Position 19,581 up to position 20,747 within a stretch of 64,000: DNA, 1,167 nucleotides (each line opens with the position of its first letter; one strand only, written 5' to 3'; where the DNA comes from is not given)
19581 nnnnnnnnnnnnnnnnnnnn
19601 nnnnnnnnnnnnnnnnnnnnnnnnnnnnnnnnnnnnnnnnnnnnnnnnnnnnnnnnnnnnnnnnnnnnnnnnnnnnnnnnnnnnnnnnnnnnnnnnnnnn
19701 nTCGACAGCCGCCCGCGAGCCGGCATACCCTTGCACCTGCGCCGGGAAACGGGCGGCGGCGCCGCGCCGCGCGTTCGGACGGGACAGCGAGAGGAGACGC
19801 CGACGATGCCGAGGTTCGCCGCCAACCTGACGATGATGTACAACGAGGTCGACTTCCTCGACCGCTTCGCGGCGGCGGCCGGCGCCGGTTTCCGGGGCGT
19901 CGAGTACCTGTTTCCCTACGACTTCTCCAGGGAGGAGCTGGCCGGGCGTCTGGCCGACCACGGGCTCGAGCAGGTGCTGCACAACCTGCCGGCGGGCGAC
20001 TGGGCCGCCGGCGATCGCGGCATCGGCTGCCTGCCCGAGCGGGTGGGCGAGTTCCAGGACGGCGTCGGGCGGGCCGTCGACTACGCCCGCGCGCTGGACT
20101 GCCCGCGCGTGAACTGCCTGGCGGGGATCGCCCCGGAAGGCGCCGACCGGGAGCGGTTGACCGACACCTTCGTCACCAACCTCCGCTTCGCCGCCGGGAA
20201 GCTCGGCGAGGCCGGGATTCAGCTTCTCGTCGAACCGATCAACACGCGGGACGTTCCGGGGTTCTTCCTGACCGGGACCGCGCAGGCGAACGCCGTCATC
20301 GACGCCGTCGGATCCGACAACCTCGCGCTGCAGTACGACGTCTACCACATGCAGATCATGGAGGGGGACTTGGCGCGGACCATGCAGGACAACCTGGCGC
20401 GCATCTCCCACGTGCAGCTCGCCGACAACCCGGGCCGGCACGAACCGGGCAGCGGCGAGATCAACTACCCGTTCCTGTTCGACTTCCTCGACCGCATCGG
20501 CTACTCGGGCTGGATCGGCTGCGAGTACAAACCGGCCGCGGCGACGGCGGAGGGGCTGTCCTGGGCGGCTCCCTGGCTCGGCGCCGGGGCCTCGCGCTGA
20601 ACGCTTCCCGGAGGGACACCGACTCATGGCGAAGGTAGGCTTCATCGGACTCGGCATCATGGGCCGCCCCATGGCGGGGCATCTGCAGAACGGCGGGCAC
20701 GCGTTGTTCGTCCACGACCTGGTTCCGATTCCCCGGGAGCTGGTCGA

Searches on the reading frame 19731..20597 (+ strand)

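Call 88: search_protein_families(library=pfam, proteins=[window:19731-20597:+], max_evalue=0.00001)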
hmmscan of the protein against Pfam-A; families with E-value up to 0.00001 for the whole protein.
window:19731-20597:+ (289 aa): 1 family
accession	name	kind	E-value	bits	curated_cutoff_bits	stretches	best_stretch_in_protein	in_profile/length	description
PF01261.30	AP_endonuc_2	-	3.8e-50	171.3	31.1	1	46-279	1-246/249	Xylose isomerase-like TIM barrel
